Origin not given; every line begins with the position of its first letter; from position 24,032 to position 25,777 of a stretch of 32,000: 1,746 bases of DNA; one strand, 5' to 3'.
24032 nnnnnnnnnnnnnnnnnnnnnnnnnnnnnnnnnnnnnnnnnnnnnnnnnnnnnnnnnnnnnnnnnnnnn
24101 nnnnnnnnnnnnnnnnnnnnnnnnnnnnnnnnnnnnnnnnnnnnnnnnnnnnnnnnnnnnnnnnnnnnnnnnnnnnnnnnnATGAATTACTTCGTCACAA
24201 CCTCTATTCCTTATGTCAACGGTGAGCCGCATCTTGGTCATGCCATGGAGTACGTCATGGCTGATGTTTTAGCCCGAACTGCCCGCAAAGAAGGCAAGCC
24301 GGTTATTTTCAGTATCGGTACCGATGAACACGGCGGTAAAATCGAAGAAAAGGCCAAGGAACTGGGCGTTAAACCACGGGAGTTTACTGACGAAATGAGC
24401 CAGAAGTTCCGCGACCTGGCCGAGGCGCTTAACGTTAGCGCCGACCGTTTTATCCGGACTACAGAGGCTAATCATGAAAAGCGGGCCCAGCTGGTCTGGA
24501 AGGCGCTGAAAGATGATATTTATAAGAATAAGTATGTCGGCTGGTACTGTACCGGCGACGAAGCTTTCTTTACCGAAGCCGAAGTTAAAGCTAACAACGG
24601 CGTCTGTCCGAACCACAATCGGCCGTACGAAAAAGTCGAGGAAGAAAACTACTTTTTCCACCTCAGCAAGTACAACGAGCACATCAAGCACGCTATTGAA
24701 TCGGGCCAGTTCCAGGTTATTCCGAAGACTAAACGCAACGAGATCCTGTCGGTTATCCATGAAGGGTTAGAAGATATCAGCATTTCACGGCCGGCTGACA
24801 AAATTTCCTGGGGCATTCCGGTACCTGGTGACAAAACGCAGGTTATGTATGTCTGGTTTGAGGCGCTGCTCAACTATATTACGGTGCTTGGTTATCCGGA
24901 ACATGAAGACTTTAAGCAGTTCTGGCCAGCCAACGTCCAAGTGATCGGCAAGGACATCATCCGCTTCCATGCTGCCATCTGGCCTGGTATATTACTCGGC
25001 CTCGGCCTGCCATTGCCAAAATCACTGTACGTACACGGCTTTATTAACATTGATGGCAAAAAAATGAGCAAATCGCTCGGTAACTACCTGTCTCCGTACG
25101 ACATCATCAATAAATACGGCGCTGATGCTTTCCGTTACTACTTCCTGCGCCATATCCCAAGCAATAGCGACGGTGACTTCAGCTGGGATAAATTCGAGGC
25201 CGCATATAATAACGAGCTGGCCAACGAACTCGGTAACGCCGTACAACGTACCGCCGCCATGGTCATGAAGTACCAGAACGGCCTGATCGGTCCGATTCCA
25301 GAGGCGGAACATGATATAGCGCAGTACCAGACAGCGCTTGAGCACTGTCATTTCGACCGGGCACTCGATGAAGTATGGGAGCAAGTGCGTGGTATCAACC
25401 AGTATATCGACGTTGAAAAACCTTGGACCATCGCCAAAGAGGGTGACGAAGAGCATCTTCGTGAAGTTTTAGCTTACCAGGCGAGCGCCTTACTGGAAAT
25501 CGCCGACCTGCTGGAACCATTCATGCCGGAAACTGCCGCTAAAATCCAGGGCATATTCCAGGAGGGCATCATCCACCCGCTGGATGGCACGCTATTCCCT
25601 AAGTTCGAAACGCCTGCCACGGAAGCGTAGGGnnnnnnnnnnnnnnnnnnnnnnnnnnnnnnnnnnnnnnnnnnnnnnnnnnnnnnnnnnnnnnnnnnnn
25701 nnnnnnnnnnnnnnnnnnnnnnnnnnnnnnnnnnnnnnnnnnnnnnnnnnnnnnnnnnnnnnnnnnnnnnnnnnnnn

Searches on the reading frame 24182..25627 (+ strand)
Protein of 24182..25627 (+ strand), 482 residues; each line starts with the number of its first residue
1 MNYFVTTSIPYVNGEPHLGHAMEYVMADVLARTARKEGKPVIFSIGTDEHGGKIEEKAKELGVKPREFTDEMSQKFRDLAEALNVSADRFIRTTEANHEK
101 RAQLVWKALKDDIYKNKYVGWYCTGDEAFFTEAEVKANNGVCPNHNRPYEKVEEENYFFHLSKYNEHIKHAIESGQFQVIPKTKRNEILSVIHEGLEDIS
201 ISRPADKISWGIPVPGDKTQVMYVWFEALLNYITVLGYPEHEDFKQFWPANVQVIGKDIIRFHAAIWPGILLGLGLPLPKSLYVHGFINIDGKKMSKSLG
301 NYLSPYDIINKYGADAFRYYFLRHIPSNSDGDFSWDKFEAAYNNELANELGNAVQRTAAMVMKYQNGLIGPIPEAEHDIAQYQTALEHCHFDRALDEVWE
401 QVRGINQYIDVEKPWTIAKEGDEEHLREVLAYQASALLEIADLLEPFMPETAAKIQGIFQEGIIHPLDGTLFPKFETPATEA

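Call 51: search_protein_families(library=pfam, proteins=[window:24182-25627:+], max_evalue=0.001)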
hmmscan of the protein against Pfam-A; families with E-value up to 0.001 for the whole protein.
window:24182-25627:+ (482 aa): 6 families
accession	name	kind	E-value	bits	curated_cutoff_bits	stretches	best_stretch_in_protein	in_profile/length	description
PF09334.17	tRNA-synt_1g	-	5.3e-107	358.4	20.1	2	152-357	179-390/391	tRNA synthetases class I (M)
PF00133.28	tRNA-synt_1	-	1.8e-40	139.4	22.7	2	219-324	296-404/414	tRNA synthetases class I (I, L, M and V)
PF01406.26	tRNA-synt_1e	-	1.3e-15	58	27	2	284-324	242-283/301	tRNA synthetases class I (C) catalytic domain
PF01921.24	tRNA-synt_1f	-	6.7e-06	25.7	27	0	274-342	262-329/360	tRNA synthetases class I (K)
PF08264.19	Anticodon_1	-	9.2e-06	26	25.1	1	376-455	9-86/148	Anticodon-binding domain of tRNA ligase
PF19303.5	Anticodon_3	-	5.4e-05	23.5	23.5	1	375-460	18-102/152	Anticodon binding domain of methionyl tRNA ligase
